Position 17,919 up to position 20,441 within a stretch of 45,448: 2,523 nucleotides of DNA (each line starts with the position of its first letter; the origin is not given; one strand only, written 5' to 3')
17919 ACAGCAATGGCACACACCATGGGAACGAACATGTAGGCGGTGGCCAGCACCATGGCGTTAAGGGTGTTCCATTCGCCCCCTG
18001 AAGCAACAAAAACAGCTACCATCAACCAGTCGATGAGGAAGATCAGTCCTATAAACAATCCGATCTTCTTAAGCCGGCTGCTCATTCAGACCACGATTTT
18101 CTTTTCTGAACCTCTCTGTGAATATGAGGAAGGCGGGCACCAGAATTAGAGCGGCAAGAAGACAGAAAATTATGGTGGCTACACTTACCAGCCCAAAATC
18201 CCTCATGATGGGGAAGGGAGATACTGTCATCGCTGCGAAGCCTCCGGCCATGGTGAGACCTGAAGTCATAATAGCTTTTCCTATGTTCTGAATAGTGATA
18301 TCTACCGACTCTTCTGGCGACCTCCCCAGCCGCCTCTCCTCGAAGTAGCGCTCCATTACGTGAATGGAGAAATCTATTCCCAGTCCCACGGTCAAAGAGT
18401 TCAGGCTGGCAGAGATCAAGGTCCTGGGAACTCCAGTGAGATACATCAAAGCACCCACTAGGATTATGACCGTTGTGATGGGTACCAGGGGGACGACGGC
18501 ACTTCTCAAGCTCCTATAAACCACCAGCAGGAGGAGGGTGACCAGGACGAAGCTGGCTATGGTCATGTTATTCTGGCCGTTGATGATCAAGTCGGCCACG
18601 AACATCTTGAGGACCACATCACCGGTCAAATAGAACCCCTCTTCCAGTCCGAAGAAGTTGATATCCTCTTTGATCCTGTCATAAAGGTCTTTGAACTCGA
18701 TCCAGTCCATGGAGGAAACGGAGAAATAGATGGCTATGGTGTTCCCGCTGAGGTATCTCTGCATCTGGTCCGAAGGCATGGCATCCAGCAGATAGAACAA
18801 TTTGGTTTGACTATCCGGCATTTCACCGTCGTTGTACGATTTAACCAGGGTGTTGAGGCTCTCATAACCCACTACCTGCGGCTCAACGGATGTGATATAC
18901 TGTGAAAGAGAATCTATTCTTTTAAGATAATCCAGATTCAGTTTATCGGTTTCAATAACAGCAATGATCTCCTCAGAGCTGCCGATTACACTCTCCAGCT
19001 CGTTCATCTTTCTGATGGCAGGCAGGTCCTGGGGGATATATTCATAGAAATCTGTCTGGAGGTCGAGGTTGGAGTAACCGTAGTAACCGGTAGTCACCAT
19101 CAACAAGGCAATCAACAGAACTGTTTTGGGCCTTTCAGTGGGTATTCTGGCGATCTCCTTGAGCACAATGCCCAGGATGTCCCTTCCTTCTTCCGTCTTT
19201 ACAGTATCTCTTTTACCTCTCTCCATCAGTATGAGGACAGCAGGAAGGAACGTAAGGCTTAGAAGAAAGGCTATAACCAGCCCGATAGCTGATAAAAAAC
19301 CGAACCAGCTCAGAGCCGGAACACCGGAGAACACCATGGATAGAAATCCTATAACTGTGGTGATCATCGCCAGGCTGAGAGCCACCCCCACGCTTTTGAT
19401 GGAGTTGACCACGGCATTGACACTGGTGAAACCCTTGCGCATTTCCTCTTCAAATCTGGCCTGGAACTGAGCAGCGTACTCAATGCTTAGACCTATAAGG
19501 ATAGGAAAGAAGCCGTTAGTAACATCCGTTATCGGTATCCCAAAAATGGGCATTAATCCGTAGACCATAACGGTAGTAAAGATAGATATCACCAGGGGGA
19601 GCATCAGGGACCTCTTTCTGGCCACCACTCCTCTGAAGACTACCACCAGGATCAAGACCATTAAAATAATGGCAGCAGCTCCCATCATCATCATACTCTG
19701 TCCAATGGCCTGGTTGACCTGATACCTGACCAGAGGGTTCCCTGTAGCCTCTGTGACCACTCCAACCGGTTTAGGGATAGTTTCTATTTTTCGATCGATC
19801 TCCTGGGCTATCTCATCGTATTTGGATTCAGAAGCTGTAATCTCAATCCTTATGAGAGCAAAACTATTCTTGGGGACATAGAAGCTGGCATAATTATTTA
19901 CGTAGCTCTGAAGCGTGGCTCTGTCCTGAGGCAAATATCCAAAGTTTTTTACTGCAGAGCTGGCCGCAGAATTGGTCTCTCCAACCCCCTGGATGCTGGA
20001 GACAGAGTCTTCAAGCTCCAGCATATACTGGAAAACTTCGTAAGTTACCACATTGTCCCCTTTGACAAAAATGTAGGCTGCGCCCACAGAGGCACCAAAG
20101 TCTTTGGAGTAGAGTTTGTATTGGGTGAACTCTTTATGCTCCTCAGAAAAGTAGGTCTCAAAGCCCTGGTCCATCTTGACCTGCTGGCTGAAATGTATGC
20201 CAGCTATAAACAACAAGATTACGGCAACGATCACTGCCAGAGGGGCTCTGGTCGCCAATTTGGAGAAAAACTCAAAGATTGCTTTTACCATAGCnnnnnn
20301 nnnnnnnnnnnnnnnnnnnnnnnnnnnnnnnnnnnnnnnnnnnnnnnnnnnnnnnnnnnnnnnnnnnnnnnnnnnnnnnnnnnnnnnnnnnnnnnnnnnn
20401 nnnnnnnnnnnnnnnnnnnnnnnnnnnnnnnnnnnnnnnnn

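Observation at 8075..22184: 14-kb same-strand super-cluster: three exporters, each preceded by its own CARDB/COG1361-repeat anchored protein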

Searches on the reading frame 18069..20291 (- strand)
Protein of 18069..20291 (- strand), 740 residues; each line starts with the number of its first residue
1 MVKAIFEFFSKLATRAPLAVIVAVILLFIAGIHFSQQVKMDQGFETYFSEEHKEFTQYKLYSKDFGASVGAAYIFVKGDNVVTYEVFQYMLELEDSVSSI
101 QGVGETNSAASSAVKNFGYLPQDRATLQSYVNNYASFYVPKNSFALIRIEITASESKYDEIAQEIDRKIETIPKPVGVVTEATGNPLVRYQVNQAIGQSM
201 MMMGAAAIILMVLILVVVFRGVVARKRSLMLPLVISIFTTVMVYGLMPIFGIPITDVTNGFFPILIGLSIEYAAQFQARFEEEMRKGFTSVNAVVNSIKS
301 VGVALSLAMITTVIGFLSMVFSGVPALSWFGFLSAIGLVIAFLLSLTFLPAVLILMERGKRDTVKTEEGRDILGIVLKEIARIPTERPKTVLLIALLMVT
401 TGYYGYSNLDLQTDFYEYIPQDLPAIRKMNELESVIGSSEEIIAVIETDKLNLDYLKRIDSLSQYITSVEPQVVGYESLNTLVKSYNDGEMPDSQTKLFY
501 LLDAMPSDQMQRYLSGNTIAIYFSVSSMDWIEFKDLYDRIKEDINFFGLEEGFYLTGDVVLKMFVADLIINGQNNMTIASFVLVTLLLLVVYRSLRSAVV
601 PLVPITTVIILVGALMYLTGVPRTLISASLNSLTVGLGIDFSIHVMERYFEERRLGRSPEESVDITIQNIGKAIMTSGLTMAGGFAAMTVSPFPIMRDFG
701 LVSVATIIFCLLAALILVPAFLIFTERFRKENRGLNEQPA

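Call 4: search_protein_families(library=pfam, proteins=[window:18069-20291:-], max_evalue=0.01)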
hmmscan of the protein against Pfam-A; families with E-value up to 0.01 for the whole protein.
window:18069-20291:- (740 aa): 3 families
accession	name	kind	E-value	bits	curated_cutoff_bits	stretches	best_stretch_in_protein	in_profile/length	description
PF03176.21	MMPL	-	1.8e-47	162.4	20.5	2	145-359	90-305/333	MMPL family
PF12349.14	Sterol-sensing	-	4.9e-09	36.7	22.3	1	226-360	5-140/153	Sterol-sensing domain of SREBP cleavage-activation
PF02460.24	Patched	-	2e-05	24.8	23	1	209-354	11-155/156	Patched SSD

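Call 5: search_protein_families(library=ncbifam, proteins=[window:18069-20291:-], max_evalue=0.01)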
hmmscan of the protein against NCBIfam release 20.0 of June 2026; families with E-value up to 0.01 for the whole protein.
window:18069-20291:- (740 aa): 16 families
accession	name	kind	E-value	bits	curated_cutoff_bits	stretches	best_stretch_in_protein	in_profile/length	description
TIGR00921.1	2A067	subfamily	3.9e-173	577.3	351.9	1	16-723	3-732/733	hydrophobe/amphiphile efflux-3 (HAE3) family transporter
TIGR00833.1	actII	subfamily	8.1e-63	213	874.7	2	146-468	121-445/910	MMPL family RND transporter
TIGR03480.1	HpnN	hypoth_equivalog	6e-43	146.9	751.85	3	261-362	328-430/862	hopanoid biosynthesis associated RND transporter like protein HpnN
NF052374.1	HopndTporHpnN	equivalog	9e-26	90.2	1100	2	176-357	250-427/858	hopanoid transporter HpnN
NF045600.2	BstA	equivalog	2.8e-22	78.5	1400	2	577-722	291-436/903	sterol transporter cytoplasmic membrane protein BstA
NF052608.1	TrhMmycExpMmpL3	equivalog_domain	1.1e-05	24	1400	1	185-356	172-341/992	trehalose monomycolate exporter MmpL3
TIGR00916.1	2A0604s01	subfamily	1.3e-05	25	148.6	1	192-342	78-227/231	SecD/SecF family protein translocase subunit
NF011315.0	PRK14726.1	equivalog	3.8e-05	22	1249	1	565-682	367-481/855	protein translocase subunit SecDF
NF009580.0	PRK13023.1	equivalog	4.1e-05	22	1153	1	582-680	306-402/775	protein translocase subunit SecDF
NF009583.0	PRK13024.1-3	subfamily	0.00014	20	721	1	577-727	285-433/755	protein translocase subunit SecDF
TIGR00918.1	2A060602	subfamily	0.00015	19.6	1120.4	1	633-733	466-565/1145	transmembrane receptor Patched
NF007133.0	PRK09579.1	equivalog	0.00049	17.8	1763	1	581-734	341-497/1017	multidrug efflux RND transporter permease subunit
NF009540.0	PRK12911.1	equivalog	0.00064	17.2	1878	1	581-723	918-1059/1403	bifunctional preprotein translocase subunit SecD/SecF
NF007905.0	PRK10614.1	equivalog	0.0017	16.1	1774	1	578-722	339-486/1025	multidrug efflux RND transporter permease subunit MdtC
TIGR01129.1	secD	equivalog_domain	0.0048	16.1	244.4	1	577-718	254-393/397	protein translocase subunit SecD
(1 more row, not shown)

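Call 26: find_related_loci(query=A1, collection=genome_contigs, flank=5000)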
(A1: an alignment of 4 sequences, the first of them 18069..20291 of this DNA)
Query A1 (740 aa) in genome_contigs; peptide patterns used: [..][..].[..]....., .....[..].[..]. (x = any residue, [..] = any of these).
600 stretches matched a pattern (row limit reached: there are more); 583 encode a relative of the query (tblastn E <= 1e-3); the best 80 are kept; 78 distinct loci.
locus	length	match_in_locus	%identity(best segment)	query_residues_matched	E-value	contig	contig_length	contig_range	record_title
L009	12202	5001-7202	66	4-737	0e+0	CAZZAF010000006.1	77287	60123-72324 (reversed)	MAG TPA_asm: uncultured archaeon isolate binchicken_co92_4 genome assembly, contig: NODE_67_length_77287_cov_15.329811,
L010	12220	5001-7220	91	1-740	0e+0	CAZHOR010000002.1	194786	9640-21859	MAG TPA_asm: uncultured archaeon isolate SRP141376_co2_3 genome assembly, contig: NODE_113_length_194786_cov_9.099465, w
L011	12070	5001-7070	57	35-738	0e+0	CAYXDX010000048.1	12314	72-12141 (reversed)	MAG TPA_asm: uncultured archaeon isolate SRP216583_co2_138 genome assembly, contig: NODE_4205_length_12314_cov_12.908149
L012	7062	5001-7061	54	20-733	0e+0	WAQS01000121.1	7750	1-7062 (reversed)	MAG: Ferroglobus sp. isolate S146_96 k151_374770, whole genome shotgun sequence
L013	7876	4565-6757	49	1-736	0e+0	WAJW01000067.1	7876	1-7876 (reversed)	MAG: Archaeoglobaceae archaeon isolate S009_4_esom k151_150857, whole genome shotgun sequence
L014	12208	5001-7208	49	1-737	0e+0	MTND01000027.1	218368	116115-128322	MAG: Archaeoglobi archaeon JdFR-42 JGI24020J35080_1000018, whole genome shotgun sequence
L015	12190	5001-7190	57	1-734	0e+0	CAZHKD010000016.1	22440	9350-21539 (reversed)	MAG TPA_asm: uncultured archaeon isolate SRP216583_co2_132 genome assembly, contig: NODE_1541_length_22440_cov_38.068305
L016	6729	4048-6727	46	7-729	0e+0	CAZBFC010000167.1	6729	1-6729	MAG TPA_asm: uncultured archaeon isolate binchicken_co219_101 genome assembly, contig: k141_90112, whole genome shotgun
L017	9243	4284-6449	44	7-738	0e+0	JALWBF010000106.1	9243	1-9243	MAG: Archaeoglobaceae archaeon isolate T10_metabat2_scaf2bin.120 T10_NODE_3502_length_9243_cov_5.776986, whole genome sh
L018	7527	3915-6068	44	10-729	0e+0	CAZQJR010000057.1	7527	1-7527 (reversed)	MAG TPA_asm: uncultured archaeon isolate binchicken_co219_33 genome assembly, contig: k141_1513306, whole genome shotgun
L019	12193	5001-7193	41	12-736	3e-179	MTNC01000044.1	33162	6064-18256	MAG: Archaeoglobus sp. JdFR-41 JGI24020J35080_1000445, whole genome shotgun sequence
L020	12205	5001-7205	42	12-732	3e-178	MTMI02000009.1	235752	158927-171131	MAG: Candidatus Mnemosynella biddleae isolate JdFR-21 NRA7_88_55_length_235752_cov_36, whole genome shotgun sequence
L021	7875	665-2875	40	1-738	1e-175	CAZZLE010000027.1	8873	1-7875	MAG TPA_asm: uncultured archaeon isolate binchicken_co25_133 genome assembly, contig: k141_14603, whole genome shotgun s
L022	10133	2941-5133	40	12-729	1e-171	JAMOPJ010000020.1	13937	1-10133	MAG: Archaeoglobaceae archaeon isolate 4559-240_metabat1_scaf2bin.032 4559-240_scaffold_2341_c1, whole genome shotgun se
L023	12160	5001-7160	42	12-737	2e-171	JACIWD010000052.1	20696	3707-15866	MAG: Candidatus Mnemosynella bozhongmuii isolate MAG-16 Archaeoglobi_M_bin1_Scaffold_52, whole genome shotgun sequence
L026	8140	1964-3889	40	35-727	7e-153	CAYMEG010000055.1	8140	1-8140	MAG TPA_asm: uncultured archaeon isolate binchicken_co409_32 genome assembly, contig: NODE_1377_length_8140_cov_74.46926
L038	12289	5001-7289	25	18-732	3e-52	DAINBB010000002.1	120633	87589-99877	MAG TPA_asm: Halobacteria archaeon isolate CTOTU18755 NODE_100_length_120633_cov_7.162758, whole genome shotgun sequence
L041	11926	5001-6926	25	12-734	1e-50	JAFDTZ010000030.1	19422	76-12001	MAG: Thermoplasmata archaeon isolate HAP25 k141_347239_length_19422_cov_11.0768, whole genome shotgun sequence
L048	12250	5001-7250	24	15-731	2e-46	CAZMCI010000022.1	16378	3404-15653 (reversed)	MAG TPA_asm: Candidatus Hadarchaeota archaeon isolate binchicken_co349_82 genome assembly, contig: NODE_937_length_16378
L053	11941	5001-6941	27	187-734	2e-41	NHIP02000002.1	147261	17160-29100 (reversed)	MAG: Euryarchaeota archaeon TMED192 6713, whole genome shotgun sequence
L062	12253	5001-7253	23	61-732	8e-37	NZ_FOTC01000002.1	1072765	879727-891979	Halogranum rubrum strain CGMCC 1.7738, whole genome shotgun sequence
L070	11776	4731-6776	23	92-738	1e-35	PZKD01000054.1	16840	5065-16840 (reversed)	Archaeon SCG-AAA382B04 isolate SCG-AAA382B04 AAA382B04_20, whole genome shotgun sequence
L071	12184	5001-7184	23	20-734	1e-35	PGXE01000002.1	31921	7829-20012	MAG: Thermoplasmata archaeon HGW-Thermoplasmata-1 bjp_ig2158_scaffold_498, whole genome shotgun sequence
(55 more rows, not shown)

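Call 35: search_protein_families(library=pfam, proteins=[L071:3126-7286:+, L070:3804-7502:+, L053:4254-6947:+, L041:4290-6938:+, L048:4953-7250:+, L038:4989-7316:+, L026:1877-3925:+], max_evalue=0.001)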
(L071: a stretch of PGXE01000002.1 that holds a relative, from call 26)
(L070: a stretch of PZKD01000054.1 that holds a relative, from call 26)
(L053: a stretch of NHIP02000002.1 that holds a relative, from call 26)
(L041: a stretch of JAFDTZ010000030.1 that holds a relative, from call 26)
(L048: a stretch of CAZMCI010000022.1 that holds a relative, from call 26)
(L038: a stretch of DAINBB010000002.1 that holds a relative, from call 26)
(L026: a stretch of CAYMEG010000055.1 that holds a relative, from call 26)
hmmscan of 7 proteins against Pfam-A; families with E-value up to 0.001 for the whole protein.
L071:3126-7286:+ (1387 aa): 4 families
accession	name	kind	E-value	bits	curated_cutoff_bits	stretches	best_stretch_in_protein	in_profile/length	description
PF03176.21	MMPL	-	1.4e-44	152.9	20.5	2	1057-1369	47-314/333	MMPL family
PF02460.24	Patched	-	7.8e-15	55.4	23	1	809-940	23-153/156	Patched SSD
PF12349.14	Sterol-sensing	-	8e-15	55.5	22.3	2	817-956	9-147/153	Sterol-sensing domain of SREBP cleavage-activation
PF00873.25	ACR_tran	-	6.7e-10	37.8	28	2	1207-1352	341-485/1021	AcrB/AcrD/AcrF family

L070:3804-7502:+ (1233 aa): 7 families
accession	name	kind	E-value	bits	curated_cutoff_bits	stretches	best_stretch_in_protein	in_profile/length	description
PF03176.21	MMPL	-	7.1e-34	117.7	20.5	2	775-998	87-312/333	MMPL family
PF00005.33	ABC_tran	-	2.5e-29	103.1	25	1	1020-1163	1-137/137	ABC transporter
PF02460.24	Patched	-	1.5e-10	41.4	23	2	431-548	28-142/156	Patched SSD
PF02355.23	SecD_SecF_C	-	2e-10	40.8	20.5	2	388-546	12-169/189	Protein export membrane protein SecD/SecF, C-terminal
PF12349.14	Sterol-sensing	-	3e-10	40.6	22.3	2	434-554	6-127/153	Sterol-sensing domain of SREBP cleavage-activation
PF13304.12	AAA_21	-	3.7e-10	40.8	27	1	1132-1190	235-297/304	AAA domain, putative AbiEii toxin, Type IV TA system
PF13604.12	AAA_30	-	0.00084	19.6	27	0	1031-1080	19-68/191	AAA domain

L053:4254-6947:+ (898 aa): 3 families
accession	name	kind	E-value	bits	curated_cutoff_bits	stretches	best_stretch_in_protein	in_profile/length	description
PF03176.21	MMPL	-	2.6e-38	132.3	20.5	2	680-890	88-300/333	MMPL family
PF12349.14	Sterol-sensing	-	3e-10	40.6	22.3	1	336-461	8-132/153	Sterol-sensing domain of SREBP cleavage-activation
PF02460.24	Patched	-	6.3e-08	33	23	1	747-889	13-154/156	Patched SSD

L041:4290-6938:+ (883 aa): 4 families
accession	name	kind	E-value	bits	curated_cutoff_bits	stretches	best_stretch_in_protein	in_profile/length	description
PF03176.21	MMPL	-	3.3e-49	168.1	20.5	2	236-475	90-323/333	MMPL family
PF12349.14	Sterol-sensing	-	3.2e-17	63.3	22.3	2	316-449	10-142/153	Sterol-sensing domain of SREBP cleavage-activation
PF02460.24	Patched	-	1.1e-10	41.9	23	1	307-438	23-152/156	Patched SSD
PF00873.25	ACR_tran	-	1.7e-06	26.5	28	1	283-437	857-1014/1021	AcrB/AcrD/AcrF family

L048:4953-7250:+ (766 aa): 4 families
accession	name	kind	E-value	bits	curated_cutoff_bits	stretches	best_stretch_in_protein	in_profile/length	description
PF03176.21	MMPL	-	1.1e-54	186.1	20.5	2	138-381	65-308/333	MMPL family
PF02460.24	Patched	-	4.8e-17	62.6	23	2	241-374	24-156/156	Patched SSD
PF12349.14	Sterol-sensing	-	3.8e-15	56.5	22.3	2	249-382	10-143/153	Sterol-sensing domain of SREBP cleavage-activation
PF00873.25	ACR_tran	-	0.00028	19.2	28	0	608-755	334-484/1021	AcrB/AcrD/AcrF family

L038:4989-7316:+ (776 aa): 4 families
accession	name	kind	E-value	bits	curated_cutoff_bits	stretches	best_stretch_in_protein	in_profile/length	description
PF03176.21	MMPL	-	2.3e-57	194.9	20.5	2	137-377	67-310/333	MMPL family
PF12349.14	Sterol-sensing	-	1.5e-16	61.1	22.3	2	246-376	13-143/153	Sterol-sensing domain of SREBP cleavage-activation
PF02460.24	Patched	-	1e-10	42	23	2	235-368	24-156/156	Patched SSD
PF00873.25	ACR_tran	-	3.7e-07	28.7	28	1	157-425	278-550/1021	AcrB/AcrD/AcrF family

L026:1877-3925:+ (683 aa): 4 families
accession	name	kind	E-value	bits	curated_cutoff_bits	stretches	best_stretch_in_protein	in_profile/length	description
PF03176.21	MMPL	-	7e-48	163.7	20.5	2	495-670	122-303/333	MMPL family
PF12349.14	Sterol-sensing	-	1.5e-09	38.3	22.3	1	221-348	8-136/153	Sterol-sensing domain of SREBP cleavage-activation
PF02460.24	Patched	-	5.1e-08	33.3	23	1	195-346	4-155/156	Patched SSD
PF02355.23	SecD_SecF_C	-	8.2e-06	25.8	20.5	1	188-338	28-176/189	Protein export membrane protein SecD/SecF, C-terminal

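Call 90: search_protein_families(library=padloc, proteins=[window:18069-20291:-], max_evalue=0.001)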
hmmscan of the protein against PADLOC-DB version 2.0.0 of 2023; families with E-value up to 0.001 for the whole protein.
window:18069-20291:- (740 aa): 0 families

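Call 91: search_dna_similar(query=L062:3204-4805:+, collection=plasmids, mode=protein, max_rows=15)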
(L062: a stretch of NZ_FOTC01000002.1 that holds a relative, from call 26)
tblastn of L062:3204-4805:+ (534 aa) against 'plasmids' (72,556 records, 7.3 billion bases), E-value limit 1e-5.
Records with a match: 38; places in all: 67; records where one place covers at least 80% of the query: 34.
Best place of each record, by identity: <60% 38.
By first word of the organism name: Haloarcula 14; Halobacterium 9; Haladaptatus 4; Haloferax 3; Salinibaculum 1; Salinigranum 1; Natronorubrum 1; Haloplanus 1; Halobaculum 1; Halocatena 1; and 2 more.
By predicted mobility (MOB-suite, as given by PLSDB): non-mobilizable 38.
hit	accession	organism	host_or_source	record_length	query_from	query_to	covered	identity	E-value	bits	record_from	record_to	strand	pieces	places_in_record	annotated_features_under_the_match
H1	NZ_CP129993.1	Salinibaculum sp. KK48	cell culture,sediment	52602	26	510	91%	41.9%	1e-112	375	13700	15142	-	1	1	COG1361 S-layer family protein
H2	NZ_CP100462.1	Salinigranum marinum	cell culture,Saline soil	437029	27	504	90%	42.0%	9e-105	352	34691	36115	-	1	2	COG1361 S-layer family protein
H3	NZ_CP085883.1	Halobacterium salinarum NRC-34001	Genome,Canadian salted buffalo hide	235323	27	510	91%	39.0%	5e-98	332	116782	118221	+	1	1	COG1361 S-layer family protein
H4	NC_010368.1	Halobacterium salinarum NRC-34001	-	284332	27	510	91%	39.0%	5e-98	332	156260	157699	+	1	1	COG1361 S-layer family protein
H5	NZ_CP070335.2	Halobacterium sp. BOL4-2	Salt,Salt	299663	27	510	91%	39.0%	5e-98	332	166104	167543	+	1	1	COG1361 S-layer family protein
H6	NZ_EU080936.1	Halobacterium sp. GN101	-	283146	27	510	91%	39.0%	6e-98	332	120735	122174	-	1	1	COG1361 S-layer family protein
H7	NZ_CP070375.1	Halobacterium sp. GSL-19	Brine,Brine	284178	27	510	91%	38.8%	2e-96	328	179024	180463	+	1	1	COG1361 S-layer family protein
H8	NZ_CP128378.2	Halobacterium salinarum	-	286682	27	510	91%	38.8%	2e-96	328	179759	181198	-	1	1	COG1361 S-layer family protein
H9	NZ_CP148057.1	Halobacterium salinarum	Whole genome,Hypersaline lake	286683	27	510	91%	38.8%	2e-96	328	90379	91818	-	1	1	COG1361 S-layer family protein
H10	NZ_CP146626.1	Halobacterium salinarum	-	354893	27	510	91%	38.8%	2e-96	328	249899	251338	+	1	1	COG1361 S-layer family protein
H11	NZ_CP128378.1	Halobacterium salinarum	-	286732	27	510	89%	39.3%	2e-81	329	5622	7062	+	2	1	COG1361 S-layer family protein | NEW3 domain-containing protein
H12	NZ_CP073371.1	Haloarcula sinaiiensis ATCC 33800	cell culture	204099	27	510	91%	37.0%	1e-90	311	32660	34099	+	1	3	NEW3 domain-containing protein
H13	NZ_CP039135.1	Haloarcula marismortui ATCC 43049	Cell culture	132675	27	510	91%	36.5%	2e-89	308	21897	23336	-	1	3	NEW3 domain-containing protein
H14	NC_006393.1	Haloarcula marismortui ATCC 43049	-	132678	27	510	91%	36.5%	2e-89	308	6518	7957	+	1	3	NEW3 domain-containing protein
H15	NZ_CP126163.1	Haloarcula pelagica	cell culture,sediment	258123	27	510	91%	36.3%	5e-82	286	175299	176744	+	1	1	CARDB domain-containing protein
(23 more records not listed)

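Call 92: search_dna_similar(query=L062:3204-4805:+, collection=plasmids, mode=protein, max_rows=40)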
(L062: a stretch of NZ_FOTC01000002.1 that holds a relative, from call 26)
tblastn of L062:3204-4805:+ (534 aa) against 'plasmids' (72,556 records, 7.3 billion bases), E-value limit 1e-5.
Records with a match: 38; places in all: 67; records where one place covers at least 80% of the query: 34.
Best place of each record, by identity: <60% 38.
By first word of the organism name: Haloarcula 14; Halobacterium 9; Haladaptatus 4; Haloferax 3; Salinibaculum 1; Salinigranum 1; Natronorubrum 1; Haloplanus 1; Halobaculum 1; Halocatena 1; and 2 more.
By predicted mobility (MOB-suite, as given by PLSDB): non-mobilizable 38.
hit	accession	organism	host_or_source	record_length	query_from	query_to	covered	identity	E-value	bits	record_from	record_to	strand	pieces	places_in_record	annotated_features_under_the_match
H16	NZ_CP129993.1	Salinibaculum sp. KK48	cell culture,sediment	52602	26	510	91%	41.9%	1e-112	375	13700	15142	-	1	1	COG1361 S-layer family protein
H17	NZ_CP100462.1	Salinigranum marinum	cell culture,Saline soil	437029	27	504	90%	42.0%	9e-105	352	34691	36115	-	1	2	COG1361 S-layer family protein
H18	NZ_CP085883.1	Halobacterium salinarum NRC-34001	Genome,Canadian salted buffalo hide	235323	27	510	91%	39.0%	5e-98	332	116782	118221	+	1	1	COG1361 S-layer family protein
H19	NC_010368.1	Halobacterium salinarum NRC-34001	-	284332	27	510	91%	39.0%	5e-98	332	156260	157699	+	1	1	COG1361 S-layer family protein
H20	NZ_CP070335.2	Halobacterium sp. BOL4-2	Salt,Salt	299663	27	510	91%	39.0%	5e-98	332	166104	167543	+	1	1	COG1361 S-layer family protein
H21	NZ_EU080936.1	Halobacterium sp. GN101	-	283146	27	510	91%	39.0%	6e-98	332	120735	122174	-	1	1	COG1361 S-layer family protein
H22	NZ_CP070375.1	Halobacterium sp. GSL-19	Brine,Brine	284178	27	510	91%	38.8%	2e-96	328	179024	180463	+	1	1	COG1361 S-layer family protein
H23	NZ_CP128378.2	Halobacterium salinarum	-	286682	27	510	91%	38.8%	2e-96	328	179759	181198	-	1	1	COG1361 S-layer family protein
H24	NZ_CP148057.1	Halobacterium salinarum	Whole genome,Hypersaline lake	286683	27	510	91%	38.8%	2e-96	328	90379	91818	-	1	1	COG1361 S-layer family protein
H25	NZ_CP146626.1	Halobacterium salinarum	-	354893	27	510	91%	38.8%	2e-96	328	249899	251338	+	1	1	COG1361 S-layer family protein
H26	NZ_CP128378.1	Halobacterium salinarum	-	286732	27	510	89%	39.3%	2e-81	329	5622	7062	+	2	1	COG1361 S-layer family protein | NEW3 domain-containing protein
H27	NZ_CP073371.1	Haloarcula sinaiiensis ATCC 33800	cell culture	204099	27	510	91%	37.0%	1e-90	311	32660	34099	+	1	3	NEW3 domain-containing protein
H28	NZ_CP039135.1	Haloarcula marismortui ATCC 43049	Cell culture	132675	27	510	91%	36.5%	2e-89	308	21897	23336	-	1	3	NEW3 domain-containing protein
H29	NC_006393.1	Haloarcula marismortui ATCC 43049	-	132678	27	510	91%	36.5%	2e-89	308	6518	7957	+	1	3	NEW3 domain-containing protein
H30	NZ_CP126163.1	Haloarcula pelagica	cell culture,sediment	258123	27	510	91%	36.3%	5e-82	286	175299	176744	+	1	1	CARDB domain-containing protein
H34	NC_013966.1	Haloferax volcanii DS2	-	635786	27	510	91%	33.9%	4e-77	272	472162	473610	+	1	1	COG1361 S-layer family protein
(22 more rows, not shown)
